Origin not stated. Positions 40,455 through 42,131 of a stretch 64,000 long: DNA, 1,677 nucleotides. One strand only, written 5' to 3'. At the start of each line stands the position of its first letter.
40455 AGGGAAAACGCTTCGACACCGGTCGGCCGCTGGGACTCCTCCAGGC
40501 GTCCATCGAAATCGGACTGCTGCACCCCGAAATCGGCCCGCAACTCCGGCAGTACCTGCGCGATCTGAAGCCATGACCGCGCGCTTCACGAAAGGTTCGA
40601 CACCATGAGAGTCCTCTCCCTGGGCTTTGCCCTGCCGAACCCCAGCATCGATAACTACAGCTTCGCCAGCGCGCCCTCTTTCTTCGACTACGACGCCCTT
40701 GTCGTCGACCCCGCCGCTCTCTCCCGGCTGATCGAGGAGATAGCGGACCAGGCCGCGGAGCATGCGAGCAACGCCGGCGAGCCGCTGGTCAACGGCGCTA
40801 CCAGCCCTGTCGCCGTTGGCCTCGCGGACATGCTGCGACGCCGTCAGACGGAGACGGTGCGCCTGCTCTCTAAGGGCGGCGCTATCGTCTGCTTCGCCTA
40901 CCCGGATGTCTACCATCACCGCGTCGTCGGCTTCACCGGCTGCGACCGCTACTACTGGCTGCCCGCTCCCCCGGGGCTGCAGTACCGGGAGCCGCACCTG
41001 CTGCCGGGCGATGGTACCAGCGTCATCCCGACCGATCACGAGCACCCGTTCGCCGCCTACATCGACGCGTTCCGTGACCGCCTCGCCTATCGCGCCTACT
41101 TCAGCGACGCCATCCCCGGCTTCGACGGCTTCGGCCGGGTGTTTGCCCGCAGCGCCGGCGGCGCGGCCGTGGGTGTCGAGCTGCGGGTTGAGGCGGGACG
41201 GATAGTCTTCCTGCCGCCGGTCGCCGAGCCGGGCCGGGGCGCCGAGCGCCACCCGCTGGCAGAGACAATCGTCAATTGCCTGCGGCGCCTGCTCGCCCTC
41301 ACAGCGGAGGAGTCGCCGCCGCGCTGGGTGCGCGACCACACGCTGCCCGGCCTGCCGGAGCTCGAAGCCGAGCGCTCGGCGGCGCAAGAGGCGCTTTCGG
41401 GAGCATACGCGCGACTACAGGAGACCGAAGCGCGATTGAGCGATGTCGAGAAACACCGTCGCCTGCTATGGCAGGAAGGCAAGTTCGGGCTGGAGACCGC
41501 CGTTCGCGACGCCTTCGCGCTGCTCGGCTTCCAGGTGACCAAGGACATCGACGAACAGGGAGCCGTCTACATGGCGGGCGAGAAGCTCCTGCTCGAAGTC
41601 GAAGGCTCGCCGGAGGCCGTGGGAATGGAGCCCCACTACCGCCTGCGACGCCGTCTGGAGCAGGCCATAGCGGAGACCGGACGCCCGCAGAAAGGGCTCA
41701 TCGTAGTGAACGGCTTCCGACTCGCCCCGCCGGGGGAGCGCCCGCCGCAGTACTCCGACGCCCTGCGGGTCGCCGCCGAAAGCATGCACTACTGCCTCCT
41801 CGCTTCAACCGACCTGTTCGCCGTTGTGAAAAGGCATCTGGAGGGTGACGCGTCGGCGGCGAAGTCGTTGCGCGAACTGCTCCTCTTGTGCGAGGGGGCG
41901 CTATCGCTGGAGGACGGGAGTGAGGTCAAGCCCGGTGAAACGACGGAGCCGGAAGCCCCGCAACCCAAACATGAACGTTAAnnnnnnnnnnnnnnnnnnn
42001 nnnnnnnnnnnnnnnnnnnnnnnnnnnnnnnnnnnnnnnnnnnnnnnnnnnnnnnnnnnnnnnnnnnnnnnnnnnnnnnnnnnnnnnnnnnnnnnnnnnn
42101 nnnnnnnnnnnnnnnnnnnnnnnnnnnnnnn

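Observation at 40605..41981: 458-aa orphan protein with coiled-coil linker and possible PD-(D/E)xK-like C-terminal domain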

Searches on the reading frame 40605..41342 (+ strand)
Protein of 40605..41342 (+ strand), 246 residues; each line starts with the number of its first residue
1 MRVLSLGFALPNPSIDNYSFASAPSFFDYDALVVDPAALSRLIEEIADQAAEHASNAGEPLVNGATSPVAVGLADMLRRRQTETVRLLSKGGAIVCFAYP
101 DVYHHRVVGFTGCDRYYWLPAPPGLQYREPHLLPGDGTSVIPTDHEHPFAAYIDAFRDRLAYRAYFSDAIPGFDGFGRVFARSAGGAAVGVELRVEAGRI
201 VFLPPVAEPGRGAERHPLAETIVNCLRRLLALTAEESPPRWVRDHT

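Call 89: find_homologous_proteins(query=A6, max_evalue=0.001)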
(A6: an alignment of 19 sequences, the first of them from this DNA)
Query A6 (19 sequences) (246 aa, profile of the alignment): 262 proteins with E <= 0.001 among 8000 candidates; the best 120 are listed.
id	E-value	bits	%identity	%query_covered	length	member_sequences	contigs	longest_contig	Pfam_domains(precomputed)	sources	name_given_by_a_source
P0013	1.5e-68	249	64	100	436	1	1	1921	-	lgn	-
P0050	2.9e-66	241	58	100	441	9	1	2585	-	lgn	-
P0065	3.4e-66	241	57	100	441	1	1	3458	-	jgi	jgi:hypothetical protein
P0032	1.9e-65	238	61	98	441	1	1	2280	-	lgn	-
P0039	3.7e-65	238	61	100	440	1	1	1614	-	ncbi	-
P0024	4.0e-65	237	65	100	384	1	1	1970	-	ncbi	-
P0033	4.0e-65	237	60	100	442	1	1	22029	-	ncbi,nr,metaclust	ncbi:MAG: hypothetical protein A2148_01575 [Chloroflexi bacterium RBG_16_68_14]|nr:MAG: hypothetical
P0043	4.1e-65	237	58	100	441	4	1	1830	-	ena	-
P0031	4.5e-65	237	60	100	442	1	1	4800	-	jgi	jgi:hypothetical protein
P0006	5.1e-65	237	68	100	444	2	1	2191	-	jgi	jgi:hypothetical protein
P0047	6.2e-65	237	57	100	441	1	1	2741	-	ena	-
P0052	8.3e-65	236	57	100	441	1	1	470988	-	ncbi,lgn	-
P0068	1.2e-64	236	55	100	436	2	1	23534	-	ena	-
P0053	1.2e-64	236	56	100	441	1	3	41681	-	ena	-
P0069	1.2e-64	236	56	100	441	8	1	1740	-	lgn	-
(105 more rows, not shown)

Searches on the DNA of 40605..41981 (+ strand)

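Call 73: search_dna_similar(query=L093:5293-6633:+, collection=ecoli_genomes, mode=near, max_rows=8)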
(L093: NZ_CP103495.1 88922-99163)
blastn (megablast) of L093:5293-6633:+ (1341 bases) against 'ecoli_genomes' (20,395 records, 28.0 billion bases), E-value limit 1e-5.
No match.
